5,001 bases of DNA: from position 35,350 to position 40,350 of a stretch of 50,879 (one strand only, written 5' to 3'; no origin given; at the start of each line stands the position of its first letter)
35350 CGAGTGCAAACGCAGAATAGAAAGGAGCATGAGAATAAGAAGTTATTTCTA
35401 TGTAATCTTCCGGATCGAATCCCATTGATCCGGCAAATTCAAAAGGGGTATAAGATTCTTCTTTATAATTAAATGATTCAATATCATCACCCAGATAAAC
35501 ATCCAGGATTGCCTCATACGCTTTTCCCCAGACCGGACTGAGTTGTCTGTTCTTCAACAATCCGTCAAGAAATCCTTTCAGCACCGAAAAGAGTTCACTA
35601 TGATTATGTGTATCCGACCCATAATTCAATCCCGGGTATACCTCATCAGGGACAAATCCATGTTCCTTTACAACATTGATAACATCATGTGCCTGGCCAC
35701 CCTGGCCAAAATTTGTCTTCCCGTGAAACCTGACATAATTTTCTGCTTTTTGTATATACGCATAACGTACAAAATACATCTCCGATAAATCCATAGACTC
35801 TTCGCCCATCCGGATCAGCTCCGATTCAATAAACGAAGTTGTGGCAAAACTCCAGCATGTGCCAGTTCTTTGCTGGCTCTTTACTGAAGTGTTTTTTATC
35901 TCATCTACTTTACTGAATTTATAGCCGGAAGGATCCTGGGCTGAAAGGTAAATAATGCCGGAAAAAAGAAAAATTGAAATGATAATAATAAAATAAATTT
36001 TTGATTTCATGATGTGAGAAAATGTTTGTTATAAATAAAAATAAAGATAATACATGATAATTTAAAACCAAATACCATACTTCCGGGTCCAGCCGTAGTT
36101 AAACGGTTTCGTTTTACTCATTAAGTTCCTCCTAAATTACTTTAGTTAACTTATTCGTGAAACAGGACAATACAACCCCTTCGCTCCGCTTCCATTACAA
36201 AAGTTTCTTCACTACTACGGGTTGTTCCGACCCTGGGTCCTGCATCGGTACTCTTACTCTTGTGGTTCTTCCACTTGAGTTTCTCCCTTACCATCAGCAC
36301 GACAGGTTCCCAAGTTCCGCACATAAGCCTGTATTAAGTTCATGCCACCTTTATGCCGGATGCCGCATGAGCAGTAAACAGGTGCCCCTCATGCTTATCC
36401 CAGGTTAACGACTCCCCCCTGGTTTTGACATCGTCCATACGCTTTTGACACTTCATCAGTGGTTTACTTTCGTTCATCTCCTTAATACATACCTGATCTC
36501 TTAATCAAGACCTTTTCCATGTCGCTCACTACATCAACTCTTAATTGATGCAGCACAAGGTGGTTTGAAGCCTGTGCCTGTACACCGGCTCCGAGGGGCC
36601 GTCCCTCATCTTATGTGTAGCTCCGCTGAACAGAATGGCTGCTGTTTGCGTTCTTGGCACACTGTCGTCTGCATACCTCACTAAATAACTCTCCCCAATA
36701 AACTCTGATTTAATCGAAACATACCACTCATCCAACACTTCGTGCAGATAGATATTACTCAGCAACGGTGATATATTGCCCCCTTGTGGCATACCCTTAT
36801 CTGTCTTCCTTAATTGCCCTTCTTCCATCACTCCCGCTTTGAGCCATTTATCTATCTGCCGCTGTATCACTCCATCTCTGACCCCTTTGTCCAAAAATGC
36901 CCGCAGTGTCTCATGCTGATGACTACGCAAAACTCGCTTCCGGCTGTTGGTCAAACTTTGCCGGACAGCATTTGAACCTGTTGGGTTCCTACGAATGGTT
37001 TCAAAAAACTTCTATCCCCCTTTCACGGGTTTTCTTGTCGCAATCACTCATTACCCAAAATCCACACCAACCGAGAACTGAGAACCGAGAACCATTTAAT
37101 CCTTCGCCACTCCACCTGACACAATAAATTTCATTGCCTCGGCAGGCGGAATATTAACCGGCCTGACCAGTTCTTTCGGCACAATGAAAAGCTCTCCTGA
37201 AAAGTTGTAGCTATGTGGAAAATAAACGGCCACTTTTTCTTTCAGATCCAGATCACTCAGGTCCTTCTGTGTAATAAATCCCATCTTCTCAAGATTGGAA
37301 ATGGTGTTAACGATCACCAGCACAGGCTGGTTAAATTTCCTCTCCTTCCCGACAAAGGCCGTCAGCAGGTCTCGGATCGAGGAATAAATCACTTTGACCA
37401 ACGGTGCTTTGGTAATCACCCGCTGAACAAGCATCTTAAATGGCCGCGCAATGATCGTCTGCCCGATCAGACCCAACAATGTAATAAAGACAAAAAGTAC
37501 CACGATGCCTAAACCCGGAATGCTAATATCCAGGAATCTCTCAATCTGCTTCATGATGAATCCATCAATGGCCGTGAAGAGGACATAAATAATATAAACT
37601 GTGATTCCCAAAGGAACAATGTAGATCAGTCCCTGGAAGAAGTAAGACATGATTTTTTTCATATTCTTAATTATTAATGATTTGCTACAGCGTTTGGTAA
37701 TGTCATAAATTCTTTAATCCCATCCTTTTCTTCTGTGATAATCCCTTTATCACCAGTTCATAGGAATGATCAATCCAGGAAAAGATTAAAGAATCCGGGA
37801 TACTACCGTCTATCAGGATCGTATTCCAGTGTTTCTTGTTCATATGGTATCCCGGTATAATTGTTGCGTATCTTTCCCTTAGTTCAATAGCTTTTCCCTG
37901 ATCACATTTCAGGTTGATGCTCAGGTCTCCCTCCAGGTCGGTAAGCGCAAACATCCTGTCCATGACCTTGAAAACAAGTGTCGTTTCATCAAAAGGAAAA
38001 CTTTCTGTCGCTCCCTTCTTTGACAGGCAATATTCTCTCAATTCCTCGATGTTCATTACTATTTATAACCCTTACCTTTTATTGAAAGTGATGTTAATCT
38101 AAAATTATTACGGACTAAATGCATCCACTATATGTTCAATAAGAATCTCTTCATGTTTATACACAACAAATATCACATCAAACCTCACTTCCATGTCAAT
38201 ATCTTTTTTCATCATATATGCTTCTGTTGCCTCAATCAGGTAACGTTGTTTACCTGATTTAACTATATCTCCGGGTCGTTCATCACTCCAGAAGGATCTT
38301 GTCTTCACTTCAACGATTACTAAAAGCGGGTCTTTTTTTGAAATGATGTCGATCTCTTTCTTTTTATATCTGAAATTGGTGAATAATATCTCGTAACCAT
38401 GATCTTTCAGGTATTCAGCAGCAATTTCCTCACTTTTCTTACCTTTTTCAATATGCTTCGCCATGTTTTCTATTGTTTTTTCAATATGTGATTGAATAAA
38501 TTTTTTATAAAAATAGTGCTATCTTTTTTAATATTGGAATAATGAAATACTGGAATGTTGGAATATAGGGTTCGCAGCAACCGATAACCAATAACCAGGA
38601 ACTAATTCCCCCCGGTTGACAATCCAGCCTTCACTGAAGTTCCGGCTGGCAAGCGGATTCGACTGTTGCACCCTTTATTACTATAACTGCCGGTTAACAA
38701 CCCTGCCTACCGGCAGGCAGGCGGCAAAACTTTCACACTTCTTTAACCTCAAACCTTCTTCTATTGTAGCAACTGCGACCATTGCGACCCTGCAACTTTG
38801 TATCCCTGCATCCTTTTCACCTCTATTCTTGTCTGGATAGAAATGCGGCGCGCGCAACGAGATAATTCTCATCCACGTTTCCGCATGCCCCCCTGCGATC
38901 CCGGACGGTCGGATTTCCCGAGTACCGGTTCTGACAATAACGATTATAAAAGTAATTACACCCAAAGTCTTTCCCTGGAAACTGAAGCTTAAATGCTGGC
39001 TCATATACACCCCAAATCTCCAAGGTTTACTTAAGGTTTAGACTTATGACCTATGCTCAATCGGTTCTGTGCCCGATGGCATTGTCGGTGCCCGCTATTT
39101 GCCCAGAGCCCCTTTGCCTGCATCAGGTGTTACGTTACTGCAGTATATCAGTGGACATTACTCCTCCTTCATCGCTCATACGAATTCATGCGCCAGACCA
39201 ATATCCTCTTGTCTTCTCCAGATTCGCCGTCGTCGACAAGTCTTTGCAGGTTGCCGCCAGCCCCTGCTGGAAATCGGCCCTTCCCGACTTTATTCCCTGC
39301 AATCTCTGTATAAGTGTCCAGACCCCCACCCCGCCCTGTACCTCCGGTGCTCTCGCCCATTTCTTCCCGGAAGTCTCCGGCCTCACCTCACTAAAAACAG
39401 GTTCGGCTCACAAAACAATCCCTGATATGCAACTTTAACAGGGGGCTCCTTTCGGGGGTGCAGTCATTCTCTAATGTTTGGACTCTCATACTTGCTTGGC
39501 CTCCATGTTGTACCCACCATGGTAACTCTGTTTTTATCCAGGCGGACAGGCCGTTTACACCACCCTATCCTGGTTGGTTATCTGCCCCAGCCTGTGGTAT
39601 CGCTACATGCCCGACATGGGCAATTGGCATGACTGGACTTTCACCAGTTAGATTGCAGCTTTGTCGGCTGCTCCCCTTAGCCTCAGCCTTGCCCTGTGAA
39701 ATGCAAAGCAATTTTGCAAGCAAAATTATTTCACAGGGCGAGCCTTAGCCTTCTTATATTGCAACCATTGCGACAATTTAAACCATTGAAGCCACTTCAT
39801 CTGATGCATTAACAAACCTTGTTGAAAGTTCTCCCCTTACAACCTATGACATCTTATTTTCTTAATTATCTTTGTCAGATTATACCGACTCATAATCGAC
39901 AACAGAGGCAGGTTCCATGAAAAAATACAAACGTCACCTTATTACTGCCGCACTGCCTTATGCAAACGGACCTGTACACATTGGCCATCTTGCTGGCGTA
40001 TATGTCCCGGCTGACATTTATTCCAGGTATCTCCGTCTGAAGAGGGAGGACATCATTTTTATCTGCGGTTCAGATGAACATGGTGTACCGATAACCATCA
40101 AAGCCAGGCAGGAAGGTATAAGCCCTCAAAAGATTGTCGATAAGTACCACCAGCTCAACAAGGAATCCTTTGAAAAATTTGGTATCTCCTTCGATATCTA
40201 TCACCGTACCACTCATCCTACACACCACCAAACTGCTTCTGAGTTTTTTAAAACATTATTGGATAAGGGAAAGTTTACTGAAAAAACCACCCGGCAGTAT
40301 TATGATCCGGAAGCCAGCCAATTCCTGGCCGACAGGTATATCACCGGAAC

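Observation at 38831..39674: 844-bp ORF-less, GC-rich insertion with group II intron D5/D6-like 3' end, with an empty site in the same window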

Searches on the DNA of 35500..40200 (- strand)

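Call 4: search_rna_families(source=window, start=35500, end=40200, threshold=evalue, max_evalue=10, show_alignments=8)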
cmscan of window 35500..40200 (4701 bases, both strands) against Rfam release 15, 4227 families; matches with E-value up to 10: 6.
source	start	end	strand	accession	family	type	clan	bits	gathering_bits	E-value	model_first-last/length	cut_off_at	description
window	36491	36607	-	RF01999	group-II-D1D4-2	Intron;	CL00102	111.5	36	2.6e-23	1-118/118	no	Group II catalytic intron D1-D4-2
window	39472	39650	-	RF02003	group-II-D1D4-4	Intron;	CL00102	36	49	1.5e-05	1-138/138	no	Group II catalytic intron D1-D4-4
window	38287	38374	-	RF01771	rnk_leader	Cis-reg; leader;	-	20.3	50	5.7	1-109/109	no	Enterobacteria rnk leader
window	37630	37703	+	RF02143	HYMAI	Gene; lncRNA;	-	19.3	80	1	169-241/241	no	Hydatidiform mole associated and imprinted conserved region 1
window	38504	38581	-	RF02350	psRNA6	Gene; sRNA;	-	17.8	60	0.067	1-333/333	no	Nitrosomonas sRNA psRNA6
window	36835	36974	-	RF02005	group-II-D1D4-6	Intron;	CL00102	17.5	49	0.066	1-225/225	no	Group II catalytic intron D1-D4-6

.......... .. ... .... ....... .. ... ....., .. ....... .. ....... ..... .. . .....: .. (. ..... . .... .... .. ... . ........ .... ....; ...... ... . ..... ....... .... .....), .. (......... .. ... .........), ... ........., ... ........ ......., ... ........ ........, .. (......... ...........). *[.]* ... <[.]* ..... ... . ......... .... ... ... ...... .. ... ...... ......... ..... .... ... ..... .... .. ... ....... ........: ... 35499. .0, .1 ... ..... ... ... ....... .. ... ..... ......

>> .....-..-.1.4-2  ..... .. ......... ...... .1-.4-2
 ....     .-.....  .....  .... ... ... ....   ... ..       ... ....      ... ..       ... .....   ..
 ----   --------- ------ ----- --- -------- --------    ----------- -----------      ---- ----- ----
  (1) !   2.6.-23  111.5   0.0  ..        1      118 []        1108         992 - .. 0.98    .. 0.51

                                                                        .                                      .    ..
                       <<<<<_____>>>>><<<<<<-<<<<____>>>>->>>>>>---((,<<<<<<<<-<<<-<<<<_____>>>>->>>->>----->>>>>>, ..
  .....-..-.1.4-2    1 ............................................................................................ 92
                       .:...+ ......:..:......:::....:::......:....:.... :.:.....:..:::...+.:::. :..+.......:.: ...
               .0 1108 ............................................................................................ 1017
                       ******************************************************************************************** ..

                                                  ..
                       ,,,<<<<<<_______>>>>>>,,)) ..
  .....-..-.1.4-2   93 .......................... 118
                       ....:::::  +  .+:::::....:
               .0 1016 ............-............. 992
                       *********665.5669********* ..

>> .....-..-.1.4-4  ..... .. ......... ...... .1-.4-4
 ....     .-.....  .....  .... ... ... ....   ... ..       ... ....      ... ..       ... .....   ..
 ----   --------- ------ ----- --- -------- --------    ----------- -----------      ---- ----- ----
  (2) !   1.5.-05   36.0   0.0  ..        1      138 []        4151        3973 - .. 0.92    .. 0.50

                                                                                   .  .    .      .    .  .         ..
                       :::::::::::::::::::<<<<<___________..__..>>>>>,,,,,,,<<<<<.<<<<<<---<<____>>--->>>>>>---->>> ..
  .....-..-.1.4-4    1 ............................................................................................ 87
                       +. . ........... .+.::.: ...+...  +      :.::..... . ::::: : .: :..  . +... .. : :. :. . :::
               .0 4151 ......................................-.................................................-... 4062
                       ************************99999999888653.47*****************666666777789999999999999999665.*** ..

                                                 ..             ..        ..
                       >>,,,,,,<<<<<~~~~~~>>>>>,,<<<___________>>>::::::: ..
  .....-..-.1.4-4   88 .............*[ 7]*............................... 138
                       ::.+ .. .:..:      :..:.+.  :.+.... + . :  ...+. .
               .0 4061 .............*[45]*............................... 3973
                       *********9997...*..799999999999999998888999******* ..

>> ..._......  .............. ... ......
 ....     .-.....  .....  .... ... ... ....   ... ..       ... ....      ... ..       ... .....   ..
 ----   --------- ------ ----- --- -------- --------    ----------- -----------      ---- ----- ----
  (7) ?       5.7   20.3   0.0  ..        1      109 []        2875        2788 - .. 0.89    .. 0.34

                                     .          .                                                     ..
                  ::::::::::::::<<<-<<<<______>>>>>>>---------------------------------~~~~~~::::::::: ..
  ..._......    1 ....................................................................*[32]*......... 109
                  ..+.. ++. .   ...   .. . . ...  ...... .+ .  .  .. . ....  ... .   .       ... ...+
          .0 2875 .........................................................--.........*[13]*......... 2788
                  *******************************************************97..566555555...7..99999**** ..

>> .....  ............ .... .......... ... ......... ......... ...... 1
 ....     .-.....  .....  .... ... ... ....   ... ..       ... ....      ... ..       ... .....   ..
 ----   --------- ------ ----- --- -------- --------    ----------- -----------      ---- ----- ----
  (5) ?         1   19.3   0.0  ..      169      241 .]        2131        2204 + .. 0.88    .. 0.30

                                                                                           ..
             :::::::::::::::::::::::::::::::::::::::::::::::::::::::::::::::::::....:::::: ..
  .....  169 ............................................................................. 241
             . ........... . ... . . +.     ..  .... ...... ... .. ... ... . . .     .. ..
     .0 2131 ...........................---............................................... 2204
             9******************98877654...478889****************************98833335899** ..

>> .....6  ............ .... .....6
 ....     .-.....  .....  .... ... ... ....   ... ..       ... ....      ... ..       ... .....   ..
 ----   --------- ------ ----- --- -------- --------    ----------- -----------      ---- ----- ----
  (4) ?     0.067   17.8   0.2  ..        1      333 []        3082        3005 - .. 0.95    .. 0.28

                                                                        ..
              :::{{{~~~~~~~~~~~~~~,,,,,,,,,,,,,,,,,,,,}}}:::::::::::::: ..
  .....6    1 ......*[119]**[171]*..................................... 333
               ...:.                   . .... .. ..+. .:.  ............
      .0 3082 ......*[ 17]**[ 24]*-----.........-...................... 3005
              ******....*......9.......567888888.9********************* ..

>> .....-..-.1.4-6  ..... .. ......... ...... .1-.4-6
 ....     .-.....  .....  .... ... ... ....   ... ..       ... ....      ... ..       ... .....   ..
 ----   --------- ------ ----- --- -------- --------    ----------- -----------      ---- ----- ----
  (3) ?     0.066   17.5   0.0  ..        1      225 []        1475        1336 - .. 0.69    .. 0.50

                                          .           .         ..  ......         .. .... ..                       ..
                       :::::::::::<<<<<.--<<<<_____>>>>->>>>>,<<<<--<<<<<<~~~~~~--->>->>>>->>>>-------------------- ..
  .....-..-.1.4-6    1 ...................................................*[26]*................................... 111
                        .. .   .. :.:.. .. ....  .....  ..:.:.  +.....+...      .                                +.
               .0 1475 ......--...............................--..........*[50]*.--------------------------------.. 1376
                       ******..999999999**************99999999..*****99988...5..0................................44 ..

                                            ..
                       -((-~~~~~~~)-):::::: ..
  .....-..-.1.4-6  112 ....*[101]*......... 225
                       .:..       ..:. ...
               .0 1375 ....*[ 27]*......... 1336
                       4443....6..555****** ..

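Call 11: search_rna_families(source=window, start=38800, end=39700, threshold=evalue, max_evalue=10, show_alignments=6)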
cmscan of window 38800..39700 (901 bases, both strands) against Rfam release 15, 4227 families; matches with E-value up to 10: 3.
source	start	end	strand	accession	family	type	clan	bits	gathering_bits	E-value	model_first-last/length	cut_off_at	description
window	39472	39650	-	RF02003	group-II-D1D4-4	Intron;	CL00102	36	49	2.8e-06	1-138/138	no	Group II catalytic intron D1-D4-4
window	39596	39663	-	RF02681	Twister-sister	Gene; ribozyme;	-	16.1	34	2.3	1-81/81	no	Twister_sister_ribozyme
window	38868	39037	-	RF01889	lincRNA-p21_1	Gene; lncRNA;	-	14.9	75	4.3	1-174/174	no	LincRNA-p21 conserved region 1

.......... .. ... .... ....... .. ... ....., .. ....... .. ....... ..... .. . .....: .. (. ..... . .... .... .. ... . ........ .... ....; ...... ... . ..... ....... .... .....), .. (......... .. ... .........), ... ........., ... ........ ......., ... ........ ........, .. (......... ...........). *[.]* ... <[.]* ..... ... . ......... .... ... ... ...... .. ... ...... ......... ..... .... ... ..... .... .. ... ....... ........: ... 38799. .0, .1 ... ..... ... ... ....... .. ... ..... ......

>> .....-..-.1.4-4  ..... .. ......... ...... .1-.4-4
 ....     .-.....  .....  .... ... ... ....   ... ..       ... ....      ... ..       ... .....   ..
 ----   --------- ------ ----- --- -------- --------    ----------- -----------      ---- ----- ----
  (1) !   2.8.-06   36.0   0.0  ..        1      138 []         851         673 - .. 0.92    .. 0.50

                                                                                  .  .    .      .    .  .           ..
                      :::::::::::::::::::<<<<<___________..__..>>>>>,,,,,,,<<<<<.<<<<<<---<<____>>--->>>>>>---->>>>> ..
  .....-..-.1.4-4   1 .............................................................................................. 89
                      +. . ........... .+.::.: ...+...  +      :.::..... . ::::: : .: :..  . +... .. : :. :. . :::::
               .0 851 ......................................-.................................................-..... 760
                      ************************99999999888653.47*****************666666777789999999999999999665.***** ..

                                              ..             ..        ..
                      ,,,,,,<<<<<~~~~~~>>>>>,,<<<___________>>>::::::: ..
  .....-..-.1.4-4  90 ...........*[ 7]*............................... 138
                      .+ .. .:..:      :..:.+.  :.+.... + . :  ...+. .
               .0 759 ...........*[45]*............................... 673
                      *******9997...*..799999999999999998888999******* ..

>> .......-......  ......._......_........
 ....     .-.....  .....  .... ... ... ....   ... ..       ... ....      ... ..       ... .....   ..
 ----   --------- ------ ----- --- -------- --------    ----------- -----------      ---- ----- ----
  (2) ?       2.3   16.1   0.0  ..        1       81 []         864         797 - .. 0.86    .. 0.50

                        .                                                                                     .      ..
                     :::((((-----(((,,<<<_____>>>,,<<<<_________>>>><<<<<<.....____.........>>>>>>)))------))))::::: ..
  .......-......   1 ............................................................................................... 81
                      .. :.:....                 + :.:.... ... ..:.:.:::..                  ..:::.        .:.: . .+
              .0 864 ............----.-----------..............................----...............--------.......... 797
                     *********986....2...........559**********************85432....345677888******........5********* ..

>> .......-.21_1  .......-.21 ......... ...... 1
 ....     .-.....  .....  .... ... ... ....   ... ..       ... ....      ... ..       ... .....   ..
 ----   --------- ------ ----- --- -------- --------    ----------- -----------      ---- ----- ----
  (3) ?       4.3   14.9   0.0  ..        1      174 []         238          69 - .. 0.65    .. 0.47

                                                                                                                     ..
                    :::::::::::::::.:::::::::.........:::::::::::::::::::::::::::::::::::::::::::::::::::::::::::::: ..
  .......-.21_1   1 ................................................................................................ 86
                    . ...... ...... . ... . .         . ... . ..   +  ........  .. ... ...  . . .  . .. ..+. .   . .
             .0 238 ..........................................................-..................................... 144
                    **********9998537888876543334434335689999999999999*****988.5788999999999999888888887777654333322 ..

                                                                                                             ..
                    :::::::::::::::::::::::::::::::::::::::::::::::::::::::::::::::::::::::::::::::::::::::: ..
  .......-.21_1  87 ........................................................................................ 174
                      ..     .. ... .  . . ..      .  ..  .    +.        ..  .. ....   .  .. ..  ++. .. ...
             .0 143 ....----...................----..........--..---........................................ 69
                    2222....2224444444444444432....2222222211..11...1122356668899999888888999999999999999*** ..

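Call 14: search_dna_similar(query=window:38831-39674:-, collection=plasmids, mode=distant, max_evalue=0.001)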
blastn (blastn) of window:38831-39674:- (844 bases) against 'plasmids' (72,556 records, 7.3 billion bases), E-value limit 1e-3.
Records with a match: 3; places in all: 3; records where one place covers at least 80% of the query: 0.
Best place of each record, by identity: 90-95% 1; 80-90% 1; 60-80% 1.
By first word of the organism name: Mycobacterium 1; Niallia 1; Cupriavidus 1.
By predicted mobility (MOB-suite, as given by PLSDB): non-mobilizable 2; mobilizable 1.
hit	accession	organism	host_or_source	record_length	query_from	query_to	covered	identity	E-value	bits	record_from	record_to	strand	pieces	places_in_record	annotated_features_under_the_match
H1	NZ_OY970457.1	Mycobacterium riyadhense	-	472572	1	802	69%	68.7%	2e-26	207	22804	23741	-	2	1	none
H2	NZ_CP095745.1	Niallia sp. Man26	Penaeus monodon,whole ...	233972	740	804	8%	84.8%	2e-8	68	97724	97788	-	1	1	none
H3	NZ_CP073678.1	Cupriavidus sp. KK10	Isolate,A bacterial consortium from ...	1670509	740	800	7%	90.2%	3e-12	81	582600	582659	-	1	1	none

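Call 15: search_dna_similar(query=window:38831-39674:-, collection=phages, mode=distant, max_evalue=0.001)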
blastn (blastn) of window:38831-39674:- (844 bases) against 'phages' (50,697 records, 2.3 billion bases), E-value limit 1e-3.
No match.

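Call 16: get_annotated_region(hit=H1, flank=4000)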
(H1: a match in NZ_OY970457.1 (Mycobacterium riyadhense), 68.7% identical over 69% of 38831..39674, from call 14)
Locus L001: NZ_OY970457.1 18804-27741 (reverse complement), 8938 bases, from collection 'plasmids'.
description: Mycobacterium riyadhense strain DSM 45176 isolate human plasmid Mriy_45176_p1
organism: Mycobacterium riyadhense (NCBI taxid 486698)
taxonomy: Bacteria; Actinomycetota; Actinomycetes; Mycobacteriales; Mycobacteriaceae; Mycobacterium; Mycobacterium riyadhense
host: -; source: -; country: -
typing (MOB-suite, as given by PLSDB): non-mobilizable; replicon rep_cluster_1586
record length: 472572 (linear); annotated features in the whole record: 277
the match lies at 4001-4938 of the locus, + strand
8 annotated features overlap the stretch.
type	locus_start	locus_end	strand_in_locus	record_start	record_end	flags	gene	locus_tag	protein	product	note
CDS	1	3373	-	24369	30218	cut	-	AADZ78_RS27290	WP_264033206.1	PE family protein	-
CDS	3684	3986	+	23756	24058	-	-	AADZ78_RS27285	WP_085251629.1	group II intron maturase-specific domain-containing protein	-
CDS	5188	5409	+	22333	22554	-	-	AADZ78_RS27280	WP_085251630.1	AbrB/MazE/SpoVT family DNA-binding domain-containing protein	-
CDS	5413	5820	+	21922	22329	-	-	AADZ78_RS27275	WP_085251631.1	type II toxin-antitoxin system VapC family toxin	-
CDS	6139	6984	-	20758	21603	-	-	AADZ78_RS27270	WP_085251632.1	DUF4436 domain-containing protein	-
CDS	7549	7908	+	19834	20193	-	-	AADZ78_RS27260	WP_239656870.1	hypothetical protein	-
CDS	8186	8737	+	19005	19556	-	-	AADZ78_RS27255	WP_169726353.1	hypothetical protein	-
CDS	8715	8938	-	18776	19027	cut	-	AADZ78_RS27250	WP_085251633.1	hypothetical protein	-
